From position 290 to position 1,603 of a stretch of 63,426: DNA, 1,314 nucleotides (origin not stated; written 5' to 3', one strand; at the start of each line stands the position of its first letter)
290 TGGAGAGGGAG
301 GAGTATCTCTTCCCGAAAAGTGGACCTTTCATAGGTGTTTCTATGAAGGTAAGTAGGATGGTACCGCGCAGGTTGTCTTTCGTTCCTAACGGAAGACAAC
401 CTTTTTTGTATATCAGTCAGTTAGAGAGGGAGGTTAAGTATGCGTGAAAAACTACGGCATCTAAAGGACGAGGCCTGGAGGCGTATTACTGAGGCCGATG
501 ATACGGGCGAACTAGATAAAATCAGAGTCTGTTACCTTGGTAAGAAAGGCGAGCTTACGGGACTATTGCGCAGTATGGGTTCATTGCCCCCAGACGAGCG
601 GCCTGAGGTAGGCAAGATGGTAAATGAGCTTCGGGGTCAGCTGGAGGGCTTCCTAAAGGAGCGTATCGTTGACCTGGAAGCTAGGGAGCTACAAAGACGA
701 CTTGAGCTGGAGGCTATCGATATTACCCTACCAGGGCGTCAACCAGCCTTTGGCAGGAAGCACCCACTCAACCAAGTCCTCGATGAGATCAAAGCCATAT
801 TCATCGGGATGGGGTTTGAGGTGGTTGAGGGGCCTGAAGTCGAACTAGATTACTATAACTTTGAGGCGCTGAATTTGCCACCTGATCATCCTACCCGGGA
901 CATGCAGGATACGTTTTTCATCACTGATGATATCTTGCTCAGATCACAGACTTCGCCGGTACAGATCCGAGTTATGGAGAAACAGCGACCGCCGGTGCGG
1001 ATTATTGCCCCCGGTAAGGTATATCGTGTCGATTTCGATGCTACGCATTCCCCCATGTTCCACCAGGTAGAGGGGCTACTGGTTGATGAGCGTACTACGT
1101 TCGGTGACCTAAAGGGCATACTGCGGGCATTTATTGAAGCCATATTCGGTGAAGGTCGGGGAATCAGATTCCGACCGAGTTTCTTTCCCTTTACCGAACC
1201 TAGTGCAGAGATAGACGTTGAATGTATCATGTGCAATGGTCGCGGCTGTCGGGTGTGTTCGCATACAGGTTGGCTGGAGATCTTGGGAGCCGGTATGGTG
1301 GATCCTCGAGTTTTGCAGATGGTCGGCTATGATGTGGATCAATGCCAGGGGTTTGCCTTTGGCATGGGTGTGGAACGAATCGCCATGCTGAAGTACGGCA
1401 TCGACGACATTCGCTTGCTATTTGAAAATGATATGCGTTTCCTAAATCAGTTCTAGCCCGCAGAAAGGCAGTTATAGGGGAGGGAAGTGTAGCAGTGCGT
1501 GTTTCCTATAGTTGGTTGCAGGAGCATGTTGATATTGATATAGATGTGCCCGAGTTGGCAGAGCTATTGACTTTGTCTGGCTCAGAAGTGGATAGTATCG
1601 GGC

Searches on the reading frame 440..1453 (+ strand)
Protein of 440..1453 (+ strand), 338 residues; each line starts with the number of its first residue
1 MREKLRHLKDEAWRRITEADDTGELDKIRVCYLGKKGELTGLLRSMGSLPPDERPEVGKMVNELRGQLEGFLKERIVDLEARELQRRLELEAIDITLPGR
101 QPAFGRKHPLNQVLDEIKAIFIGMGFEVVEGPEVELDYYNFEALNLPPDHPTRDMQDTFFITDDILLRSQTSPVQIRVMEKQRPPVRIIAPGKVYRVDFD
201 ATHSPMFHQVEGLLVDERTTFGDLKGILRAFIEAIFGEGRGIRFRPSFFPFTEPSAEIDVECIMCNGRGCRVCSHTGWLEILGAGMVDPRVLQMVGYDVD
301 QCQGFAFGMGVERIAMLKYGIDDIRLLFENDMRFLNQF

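Call 32: list_cluster_members(proteins=[window:440-1453:+, window:13012-14244:+, window:27369-28373:+, window:47078-48052:+, window:48078-49169:+, window:55332-56393:+, window:23056-23820:+, window:32014-32718:+, window:59128-59850:+, window:38497-39303:+])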
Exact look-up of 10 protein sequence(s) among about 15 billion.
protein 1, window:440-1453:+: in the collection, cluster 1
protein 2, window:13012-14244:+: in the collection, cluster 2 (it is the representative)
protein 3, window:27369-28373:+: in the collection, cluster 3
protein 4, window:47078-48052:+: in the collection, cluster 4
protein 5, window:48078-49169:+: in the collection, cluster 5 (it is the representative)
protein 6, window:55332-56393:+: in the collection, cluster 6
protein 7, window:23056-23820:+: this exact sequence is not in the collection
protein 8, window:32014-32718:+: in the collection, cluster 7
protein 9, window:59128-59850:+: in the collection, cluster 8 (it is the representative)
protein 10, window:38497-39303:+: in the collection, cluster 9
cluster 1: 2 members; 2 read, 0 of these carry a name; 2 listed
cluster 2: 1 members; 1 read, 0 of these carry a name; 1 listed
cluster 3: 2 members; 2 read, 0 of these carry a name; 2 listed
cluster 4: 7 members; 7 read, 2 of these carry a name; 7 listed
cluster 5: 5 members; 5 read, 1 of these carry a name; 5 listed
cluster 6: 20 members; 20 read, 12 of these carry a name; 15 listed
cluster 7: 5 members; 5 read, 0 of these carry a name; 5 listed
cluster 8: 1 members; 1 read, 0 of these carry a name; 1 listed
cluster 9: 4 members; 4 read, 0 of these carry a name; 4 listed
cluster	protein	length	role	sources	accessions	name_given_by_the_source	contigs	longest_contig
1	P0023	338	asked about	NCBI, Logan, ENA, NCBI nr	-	-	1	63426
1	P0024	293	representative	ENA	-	-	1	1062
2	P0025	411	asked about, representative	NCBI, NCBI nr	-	-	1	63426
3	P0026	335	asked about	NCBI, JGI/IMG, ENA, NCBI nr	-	-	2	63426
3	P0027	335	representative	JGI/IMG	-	-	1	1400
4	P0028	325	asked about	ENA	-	-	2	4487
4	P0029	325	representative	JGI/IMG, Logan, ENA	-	phospho-N-acetylmuramoyl-pentapeptide-transferase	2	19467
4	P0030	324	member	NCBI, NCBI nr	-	-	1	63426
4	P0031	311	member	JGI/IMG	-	phospho-N-acetylmuramoyl-pentapeptide-transferase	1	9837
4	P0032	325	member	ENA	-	-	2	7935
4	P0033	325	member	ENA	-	-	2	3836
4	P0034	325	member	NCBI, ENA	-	-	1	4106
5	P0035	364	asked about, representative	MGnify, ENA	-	-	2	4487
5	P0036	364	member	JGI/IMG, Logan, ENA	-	cell division protein FtsW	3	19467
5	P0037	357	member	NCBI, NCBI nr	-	-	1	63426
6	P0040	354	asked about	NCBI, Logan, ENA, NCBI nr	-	-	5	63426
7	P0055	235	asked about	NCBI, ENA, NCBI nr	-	-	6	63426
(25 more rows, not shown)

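Call 33: find_encoding_contigs(protein=P0036, flank=10000, max_places=6)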
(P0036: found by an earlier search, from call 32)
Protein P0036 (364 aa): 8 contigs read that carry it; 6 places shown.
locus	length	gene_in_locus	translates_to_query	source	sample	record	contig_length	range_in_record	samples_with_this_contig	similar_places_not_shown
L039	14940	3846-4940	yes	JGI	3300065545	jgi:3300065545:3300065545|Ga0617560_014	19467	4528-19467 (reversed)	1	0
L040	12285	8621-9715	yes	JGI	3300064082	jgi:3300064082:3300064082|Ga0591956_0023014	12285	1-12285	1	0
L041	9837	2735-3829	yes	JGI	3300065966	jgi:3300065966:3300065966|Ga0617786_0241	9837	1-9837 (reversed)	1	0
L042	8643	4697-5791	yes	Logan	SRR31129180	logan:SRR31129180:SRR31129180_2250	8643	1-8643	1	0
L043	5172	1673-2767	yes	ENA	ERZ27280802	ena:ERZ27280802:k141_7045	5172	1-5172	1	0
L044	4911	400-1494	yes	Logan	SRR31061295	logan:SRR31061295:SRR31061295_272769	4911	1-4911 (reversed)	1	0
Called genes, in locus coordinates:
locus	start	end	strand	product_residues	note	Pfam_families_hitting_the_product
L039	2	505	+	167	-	?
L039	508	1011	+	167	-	PF00694:Aconitase_C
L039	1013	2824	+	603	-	PF00180:Iso_dh, PF08245:Mur_ligase_M, PF02875:Mur_ligase_C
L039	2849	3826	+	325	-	PF00953:Glycos_transf_4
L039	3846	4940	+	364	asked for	PF01098:FTSW_RODA_SPOVE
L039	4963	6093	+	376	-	PF03033:Glyco_transf_28, PF04101:Glyco_tran_28_C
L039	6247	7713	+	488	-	PF01225:Mur_ligase, PF08245:Mur_ligase_M, PF02875:Mur_ligase_C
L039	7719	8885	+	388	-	PF00275:EPSP_synthase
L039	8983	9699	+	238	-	PF08478:POTRA_1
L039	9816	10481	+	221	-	PF02491:SHS2_FTSA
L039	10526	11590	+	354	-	PF00091:Tubulin, PF12327:FtsZ_C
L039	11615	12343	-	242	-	PF04542:Sigma70_r2, PF04545:Sigma70_r4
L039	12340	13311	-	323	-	PF03419:Peptidase_U4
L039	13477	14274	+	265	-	PF04542:Sigma70_r2, PF04539:Sigma70_r3 (weak), PF08281:Sigma70_r4_2 (weak), PF04545:Sigma70_r4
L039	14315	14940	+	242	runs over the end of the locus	PF09551:Spore_II_R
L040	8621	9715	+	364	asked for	PF01098:FTSW_RODA_SPOVE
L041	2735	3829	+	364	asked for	PF01098:FTSW_RODA_SPOVE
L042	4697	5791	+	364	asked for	PF01098:FTSW_RODA_SPOVE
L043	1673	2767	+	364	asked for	PF01098:FTSW_RODA_SPOVE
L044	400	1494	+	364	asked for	PF01098:FTSW_RODA_SPOVE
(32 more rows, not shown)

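Call 34: find_encoding_contigs(protein=P0040, flank=10000, max_places=8)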
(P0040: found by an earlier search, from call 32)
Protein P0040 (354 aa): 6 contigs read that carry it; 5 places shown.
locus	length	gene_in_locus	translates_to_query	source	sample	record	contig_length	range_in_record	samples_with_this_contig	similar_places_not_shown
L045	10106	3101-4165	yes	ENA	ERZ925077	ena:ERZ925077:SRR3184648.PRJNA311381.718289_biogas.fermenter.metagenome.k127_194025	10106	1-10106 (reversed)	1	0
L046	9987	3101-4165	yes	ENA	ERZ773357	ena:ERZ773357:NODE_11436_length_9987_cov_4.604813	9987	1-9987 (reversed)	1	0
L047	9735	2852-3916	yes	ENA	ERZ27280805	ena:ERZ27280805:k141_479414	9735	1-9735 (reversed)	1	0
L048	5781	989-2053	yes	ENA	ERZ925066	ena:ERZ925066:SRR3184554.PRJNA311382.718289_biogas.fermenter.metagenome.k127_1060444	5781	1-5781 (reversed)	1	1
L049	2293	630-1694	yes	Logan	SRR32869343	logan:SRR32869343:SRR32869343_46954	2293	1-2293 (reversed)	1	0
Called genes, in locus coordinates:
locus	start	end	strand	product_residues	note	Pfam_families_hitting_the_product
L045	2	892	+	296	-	?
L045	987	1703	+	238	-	PF08478:POTRA_1, PF03799:FtsQ_DivIB_C (weak)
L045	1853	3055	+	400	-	PF02491:SHS2_FTSA, PF14450:FtsA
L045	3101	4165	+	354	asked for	PF00091:Tubulin, PF12327:FtsZ_C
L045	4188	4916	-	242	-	PF04542:Sigma70_r2, PF04545:Sigma70_r4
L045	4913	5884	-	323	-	PF03419:Peptidase_U4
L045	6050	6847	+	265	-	PF04542:Sigma70_r2, PF04539:Sigma70_r3 (weak), PF08281:Sigma70_r4_2 (weak), PF04545:Sigma70_r4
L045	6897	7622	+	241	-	PF09551:Spore_II_R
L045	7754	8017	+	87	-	PF05239:PRC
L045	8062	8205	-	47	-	PF00301:Rubredoxin, PF21349:RUBY_RBDX (faint)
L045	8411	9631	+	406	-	PF00753:Lactamase_B, PF19583:ODP, PF12706:Lactamase_B_2, PF00258:Flavodoxin_1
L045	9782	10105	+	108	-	?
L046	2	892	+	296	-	?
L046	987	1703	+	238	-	PF08478:POTRA_1, PF03799:FtsQ_DivIB_C (weak)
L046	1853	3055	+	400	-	PF02491:SHS2_FTSA, PF14450:FtsA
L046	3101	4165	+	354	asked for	PF00091:Tubulin, PF12327:FtsZ_C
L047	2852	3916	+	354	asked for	PF00091:Tubulin, PF12327:FtsZ_C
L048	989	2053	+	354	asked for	PF00091:Tubulin, PF12327:FtsZ_C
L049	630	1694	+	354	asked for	PF00091:Tubulin, PF12327:FtsZ_C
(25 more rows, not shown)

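Call 35: find_encoding_contigs(protein=P0055, flank=10000, max_places=8)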
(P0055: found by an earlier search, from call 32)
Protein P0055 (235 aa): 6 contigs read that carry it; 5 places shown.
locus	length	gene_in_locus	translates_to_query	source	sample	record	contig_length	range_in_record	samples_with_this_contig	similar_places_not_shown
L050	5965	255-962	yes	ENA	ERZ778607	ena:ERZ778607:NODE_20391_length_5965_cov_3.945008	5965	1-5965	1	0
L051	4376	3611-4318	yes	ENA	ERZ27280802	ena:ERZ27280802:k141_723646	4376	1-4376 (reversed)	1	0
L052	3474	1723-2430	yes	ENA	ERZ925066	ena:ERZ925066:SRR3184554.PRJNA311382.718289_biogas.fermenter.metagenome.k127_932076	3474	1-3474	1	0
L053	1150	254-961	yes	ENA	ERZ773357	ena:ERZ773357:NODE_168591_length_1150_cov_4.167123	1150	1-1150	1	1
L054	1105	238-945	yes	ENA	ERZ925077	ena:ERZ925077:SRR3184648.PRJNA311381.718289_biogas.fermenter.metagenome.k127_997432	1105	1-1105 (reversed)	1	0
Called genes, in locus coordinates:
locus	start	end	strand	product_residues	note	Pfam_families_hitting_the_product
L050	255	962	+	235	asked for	PF04402:SIMPL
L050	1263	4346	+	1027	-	PF02837:Glyco_hydro_2_N, PF22666:Glyco_hydro_2_N2 (weak), PF00703:Glyco_hydro_2, PF02836:Glyco_hydro_2_C, PF16353:LacZ_4, PF02929:Bgal_small_N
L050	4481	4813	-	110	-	PF00543:P-II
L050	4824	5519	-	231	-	PF07556:DUF1538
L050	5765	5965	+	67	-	?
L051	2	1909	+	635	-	?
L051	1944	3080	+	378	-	PF03979:Sigma70_r1_1, PF00140:Sigma70_r1_2, PF04542:Sigma70_r2, PF04539:Sigma70_r3, PF04545:Sigma70_r4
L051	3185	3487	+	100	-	-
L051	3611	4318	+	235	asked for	PF04402:SIMPL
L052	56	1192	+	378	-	PF03979:Sigma70_r1_1, PF00140:Sigma70_r1_2, PF04542:Sigma70_r2, PF04539:Sigma70_r3, PF04545:Sigma70_r4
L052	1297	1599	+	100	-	-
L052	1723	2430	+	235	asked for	PF04402:SIMPL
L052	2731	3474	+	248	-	?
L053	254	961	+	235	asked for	PF04402:SIMPL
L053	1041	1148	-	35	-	?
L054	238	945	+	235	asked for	PF04402:SIMPL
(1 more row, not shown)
